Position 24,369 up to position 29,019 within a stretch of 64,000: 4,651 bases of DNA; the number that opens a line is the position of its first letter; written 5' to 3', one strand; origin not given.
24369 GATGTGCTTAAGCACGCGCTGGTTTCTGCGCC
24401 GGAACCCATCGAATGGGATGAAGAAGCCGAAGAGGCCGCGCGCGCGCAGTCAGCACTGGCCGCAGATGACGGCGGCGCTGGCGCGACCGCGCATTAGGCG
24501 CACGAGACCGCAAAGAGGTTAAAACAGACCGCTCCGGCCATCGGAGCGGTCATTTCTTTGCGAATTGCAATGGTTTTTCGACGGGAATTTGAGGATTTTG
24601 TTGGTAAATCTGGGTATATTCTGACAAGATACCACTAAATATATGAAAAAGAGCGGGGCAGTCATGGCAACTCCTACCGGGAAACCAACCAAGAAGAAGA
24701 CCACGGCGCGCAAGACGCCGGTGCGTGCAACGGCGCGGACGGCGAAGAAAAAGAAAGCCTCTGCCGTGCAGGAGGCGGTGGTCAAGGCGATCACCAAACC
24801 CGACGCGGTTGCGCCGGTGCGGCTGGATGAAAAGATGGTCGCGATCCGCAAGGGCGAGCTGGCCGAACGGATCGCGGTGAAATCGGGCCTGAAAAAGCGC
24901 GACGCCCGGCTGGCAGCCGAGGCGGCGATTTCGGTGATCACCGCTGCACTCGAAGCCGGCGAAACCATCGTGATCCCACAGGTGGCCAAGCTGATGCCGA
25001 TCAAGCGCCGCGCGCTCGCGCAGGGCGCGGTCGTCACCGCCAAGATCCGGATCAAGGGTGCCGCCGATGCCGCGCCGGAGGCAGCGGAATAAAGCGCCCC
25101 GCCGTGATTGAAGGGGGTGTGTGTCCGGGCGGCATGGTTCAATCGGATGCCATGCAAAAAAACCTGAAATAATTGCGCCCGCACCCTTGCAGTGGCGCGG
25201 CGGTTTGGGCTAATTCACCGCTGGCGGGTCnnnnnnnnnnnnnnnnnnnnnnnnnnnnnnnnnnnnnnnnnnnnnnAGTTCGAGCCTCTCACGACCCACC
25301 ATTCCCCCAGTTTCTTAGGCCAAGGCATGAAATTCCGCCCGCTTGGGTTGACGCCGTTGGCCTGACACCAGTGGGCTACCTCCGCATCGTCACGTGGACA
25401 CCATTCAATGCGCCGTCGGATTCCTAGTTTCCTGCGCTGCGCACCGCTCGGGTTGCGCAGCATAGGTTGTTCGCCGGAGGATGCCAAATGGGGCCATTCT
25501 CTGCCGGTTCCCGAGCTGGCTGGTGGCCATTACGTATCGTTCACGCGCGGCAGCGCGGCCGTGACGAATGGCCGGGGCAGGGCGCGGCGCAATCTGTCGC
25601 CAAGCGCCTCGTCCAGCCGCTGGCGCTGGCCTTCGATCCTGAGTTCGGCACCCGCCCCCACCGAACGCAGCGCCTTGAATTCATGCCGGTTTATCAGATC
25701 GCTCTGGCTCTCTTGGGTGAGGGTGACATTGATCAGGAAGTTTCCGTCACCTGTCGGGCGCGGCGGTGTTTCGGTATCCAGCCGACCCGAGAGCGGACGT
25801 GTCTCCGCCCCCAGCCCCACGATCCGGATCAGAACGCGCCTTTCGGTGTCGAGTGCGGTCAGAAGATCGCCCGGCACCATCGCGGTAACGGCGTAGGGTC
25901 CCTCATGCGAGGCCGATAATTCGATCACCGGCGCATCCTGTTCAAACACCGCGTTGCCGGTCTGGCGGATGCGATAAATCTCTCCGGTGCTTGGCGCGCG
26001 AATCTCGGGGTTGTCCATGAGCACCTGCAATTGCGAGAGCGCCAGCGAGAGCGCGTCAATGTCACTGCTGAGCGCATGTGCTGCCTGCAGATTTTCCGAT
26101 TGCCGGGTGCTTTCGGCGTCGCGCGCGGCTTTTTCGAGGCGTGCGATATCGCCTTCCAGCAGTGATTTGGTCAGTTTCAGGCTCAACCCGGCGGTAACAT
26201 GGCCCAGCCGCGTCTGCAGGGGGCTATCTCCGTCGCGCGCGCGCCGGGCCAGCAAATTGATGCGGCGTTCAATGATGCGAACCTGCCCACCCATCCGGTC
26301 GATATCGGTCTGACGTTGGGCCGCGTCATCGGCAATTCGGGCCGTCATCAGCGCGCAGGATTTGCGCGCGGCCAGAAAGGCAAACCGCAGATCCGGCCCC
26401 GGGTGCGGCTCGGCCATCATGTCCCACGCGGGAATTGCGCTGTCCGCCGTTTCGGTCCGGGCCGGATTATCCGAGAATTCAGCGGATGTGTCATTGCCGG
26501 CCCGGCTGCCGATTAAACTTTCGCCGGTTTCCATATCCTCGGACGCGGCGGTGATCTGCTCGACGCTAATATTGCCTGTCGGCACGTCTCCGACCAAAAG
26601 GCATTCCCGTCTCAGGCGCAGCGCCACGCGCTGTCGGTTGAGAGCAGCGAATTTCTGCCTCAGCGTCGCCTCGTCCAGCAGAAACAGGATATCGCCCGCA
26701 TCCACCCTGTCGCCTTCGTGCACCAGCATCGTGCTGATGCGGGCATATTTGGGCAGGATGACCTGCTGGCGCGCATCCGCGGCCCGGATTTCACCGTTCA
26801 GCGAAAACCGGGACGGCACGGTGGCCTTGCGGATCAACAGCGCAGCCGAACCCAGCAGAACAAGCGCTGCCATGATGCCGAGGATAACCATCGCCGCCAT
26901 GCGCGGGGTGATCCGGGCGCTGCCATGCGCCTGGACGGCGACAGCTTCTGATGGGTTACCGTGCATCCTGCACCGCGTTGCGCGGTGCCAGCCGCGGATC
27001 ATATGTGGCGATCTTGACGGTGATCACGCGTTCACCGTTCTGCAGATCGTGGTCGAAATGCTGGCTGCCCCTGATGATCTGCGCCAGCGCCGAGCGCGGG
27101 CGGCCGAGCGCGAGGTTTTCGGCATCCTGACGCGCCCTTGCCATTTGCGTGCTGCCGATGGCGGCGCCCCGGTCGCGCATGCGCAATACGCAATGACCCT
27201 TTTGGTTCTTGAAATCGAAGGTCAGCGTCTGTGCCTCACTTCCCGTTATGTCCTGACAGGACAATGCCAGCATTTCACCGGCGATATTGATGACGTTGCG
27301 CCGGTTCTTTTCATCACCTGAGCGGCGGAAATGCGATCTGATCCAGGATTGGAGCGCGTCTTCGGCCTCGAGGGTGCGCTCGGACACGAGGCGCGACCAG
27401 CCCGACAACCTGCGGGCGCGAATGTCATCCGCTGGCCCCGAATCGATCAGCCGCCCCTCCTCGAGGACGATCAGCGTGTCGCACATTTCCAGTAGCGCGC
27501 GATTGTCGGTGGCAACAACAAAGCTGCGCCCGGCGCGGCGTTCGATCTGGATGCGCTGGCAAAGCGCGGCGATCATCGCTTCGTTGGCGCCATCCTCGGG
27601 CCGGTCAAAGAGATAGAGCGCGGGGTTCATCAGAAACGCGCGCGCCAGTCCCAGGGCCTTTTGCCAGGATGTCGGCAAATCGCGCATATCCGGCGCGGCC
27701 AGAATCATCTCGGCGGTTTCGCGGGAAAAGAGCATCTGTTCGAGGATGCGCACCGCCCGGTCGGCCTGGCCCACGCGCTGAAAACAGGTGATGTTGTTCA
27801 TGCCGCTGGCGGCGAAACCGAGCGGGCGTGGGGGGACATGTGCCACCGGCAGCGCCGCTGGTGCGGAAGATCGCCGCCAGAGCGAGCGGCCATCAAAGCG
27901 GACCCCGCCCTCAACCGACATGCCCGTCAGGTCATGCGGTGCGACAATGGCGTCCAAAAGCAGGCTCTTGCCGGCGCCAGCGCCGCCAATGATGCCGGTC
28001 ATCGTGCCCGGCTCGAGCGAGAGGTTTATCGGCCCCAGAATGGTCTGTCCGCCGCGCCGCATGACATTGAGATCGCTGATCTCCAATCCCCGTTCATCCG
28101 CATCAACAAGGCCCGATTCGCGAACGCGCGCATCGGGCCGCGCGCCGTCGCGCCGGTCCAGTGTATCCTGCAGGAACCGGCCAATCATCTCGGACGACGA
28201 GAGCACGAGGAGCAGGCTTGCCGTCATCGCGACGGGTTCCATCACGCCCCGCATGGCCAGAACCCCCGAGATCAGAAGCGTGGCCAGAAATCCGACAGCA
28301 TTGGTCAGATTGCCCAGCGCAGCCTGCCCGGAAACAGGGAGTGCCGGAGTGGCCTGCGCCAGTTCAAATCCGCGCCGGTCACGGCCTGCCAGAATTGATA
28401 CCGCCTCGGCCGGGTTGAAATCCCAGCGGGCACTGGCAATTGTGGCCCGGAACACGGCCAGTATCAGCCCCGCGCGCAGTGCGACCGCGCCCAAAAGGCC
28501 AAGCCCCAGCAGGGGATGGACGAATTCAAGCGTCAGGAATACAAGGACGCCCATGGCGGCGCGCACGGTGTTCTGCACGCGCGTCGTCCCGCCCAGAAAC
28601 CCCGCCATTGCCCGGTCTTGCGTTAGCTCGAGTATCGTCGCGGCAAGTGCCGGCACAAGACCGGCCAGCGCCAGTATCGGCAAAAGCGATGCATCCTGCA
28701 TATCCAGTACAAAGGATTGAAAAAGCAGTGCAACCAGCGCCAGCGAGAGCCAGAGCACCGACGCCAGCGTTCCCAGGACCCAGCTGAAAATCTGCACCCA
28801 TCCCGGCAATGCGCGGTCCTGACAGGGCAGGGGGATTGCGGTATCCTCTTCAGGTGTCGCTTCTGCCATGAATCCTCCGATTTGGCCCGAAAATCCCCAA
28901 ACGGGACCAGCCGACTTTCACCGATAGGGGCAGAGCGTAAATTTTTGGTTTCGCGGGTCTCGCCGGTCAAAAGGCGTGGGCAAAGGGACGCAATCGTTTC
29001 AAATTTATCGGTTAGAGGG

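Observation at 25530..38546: tRNA-Val-adjacent ~13 kb glucan-type synthesis/modification/export locus with an unusual parts list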

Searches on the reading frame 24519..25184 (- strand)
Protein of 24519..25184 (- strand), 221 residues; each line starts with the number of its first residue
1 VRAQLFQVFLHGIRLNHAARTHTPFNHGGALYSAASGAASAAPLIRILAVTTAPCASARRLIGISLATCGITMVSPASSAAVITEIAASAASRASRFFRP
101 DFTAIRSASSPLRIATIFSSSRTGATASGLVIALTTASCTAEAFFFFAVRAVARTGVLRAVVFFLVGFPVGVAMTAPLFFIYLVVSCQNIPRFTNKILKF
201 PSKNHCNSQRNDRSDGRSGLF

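Call 38: search_protein_families(library=pfam, proteins=[window:24519-25184:-], max_evalue=0.001)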
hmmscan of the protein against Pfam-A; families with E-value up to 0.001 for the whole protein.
window:24519-25184:- (221 aa): 0 families

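Call 46: search_protein_families(library=pfam, proteins=[window:24519-25184:-], max_evalue=10)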
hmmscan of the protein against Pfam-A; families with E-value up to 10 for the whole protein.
window:24519-25184:- (221 aa): 2 families
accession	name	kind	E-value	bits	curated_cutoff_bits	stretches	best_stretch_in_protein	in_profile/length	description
PF11196.13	DUF2834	-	0.0083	16.8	22.9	1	140-181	51-92/96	Protein of unknown function DUF2834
PF02078.22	Synapsin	-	0.14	12.8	23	1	71-109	43-81/103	Synapsin, N-terminal domain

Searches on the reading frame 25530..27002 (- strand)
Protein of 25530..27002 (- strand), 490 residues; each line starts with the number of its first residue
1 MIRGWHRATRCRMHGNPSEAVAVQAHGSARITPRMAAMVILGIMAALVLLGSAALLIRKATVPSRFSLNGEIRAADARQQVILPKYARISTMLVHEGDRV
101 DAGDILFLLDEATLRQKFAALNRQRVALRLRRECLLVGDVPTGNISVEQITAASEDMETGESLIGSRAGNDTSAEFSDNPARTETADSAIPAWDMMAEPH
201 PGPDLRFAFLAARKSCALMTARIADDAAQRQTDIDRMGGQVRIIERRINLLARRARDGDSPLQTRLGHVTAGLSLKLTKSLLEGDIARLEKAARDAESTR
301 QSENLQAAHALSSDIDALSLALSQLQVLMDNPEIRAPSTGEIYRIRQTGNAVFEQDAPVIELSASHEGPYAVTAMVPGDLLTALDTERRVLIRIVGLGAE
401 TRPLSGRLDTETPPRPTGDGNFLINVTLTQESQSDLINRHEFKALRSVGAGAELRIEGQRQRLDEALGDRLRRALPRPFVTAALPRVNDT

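Call 4: search_protein_families(library=pfam, proteins=[window:25530-27002:-], max_evalue=0.01)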
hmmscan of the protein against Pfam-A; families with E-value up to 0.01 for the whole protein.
window:25530-27002:- (490 aa): 1 family
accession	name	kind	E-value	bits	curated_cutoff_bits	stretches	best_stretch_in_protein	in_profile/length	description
PF13437.12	HlyD_3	-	0.00073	20.7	22.2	0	334-413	2-78/106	HlyD family secretion protein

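Call 5: search_protein_families(library=ncbifam, proteins=[window:25530-27002:-], max_evalue=0.01)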
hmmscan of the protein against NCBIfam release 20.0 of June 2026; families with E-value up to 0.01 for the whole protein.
window:25530-27002:- (490 aa): 7 families
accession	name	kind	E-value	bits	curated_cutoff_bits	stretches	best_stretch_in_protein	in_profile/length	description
TIGR01843.1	type_I_hlyD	subfamily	1.3e-12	47.5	208.65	1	38-360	6-300/422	HlyD family type I secretion periplasmic adaptor subunit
TIGR01730.1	RND_mfp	subfamily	1.2e-09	37.6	94.9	2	58-124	7-72/322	efflux RND transporter periplasmic adaptor subunit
TIGR02971.1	heterocyst_DevB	subfamily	2e-07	30.7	129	1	85-127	20-65/327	ABC exporter membrane fusion protein, DevB family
NF002939.0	PRK03598.1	equivalog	3.7e-05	23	393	0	43-129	11-95/332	secretion protein HlyD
TIGR00998.1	8a0101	subfamily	0.00048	19.2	390.8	0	88-129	52-93/334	EmrA/EmrK family multidrug efflux transporter periplasmic adaptor subunit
TIGR03794.1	NHLM_micro_HlyD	equivalog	0.0015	17.5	156.2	0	60-121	40-101/421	NHLP bacteriocin system secretion protein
NF007785.0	PRK10476.1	equivalog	0.0026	16.6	376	0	42-154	16-127/347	multidrug transporter subunit MdtN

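Call 46: search_protein_families(library=pfam, proteins=[window:25530-27002:-], max_evalue=10)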
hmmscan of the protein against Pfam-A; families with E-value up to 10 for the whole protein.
window:25530-27002:- (490 aa): 5 families
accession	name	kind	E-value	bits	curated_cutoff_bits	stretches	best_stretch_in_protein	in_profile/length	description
PF13437.12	HlyD_3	-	0.00073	20.7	22.2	1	334-413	2-78/106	HlyD family secretion protein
PF13533.13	Biotin_lipoyl_2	-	0.015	15.6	29.8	1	87-110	9-32/32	Biotin-lipoyl like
PF00364.28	Biotin_lipoyl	-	0.04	14.2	22.1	1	88-107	10-34/73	Biotin-requiring enzyme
PF00358.26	PTS_EIIA_1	-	0.17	12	27.2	0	91-117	85-111/127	phosphoenolpyruvate-dependent sugar phosphotransferase system, EIIA 1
PF05896.17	NQRA_N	-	0.22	12.2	25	1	86-108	35-58/94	NqrA N-terminal barrel-sandwich hybrid domain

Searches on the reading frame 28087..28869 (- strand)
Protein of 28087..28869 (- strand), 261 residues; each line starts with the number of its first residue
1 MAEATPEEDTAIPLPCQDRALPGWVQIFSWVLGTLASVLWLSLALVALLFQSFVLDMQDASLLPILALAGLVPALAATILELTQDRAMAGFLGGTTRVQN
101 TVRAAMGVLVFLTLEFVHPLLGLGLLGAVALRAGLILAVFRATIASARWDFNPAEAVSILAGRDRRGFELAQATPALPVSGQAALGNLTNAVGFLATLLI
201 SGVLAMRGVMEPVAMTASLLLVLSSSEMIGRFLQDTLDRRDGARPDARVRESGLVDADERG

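Call 46: search_protein_families(library=pfam, proteins=[window:28087-28869:-], max_evalue=10)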
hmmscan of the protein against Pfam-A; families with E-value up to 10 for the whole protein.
seq(261 aa): 0 families
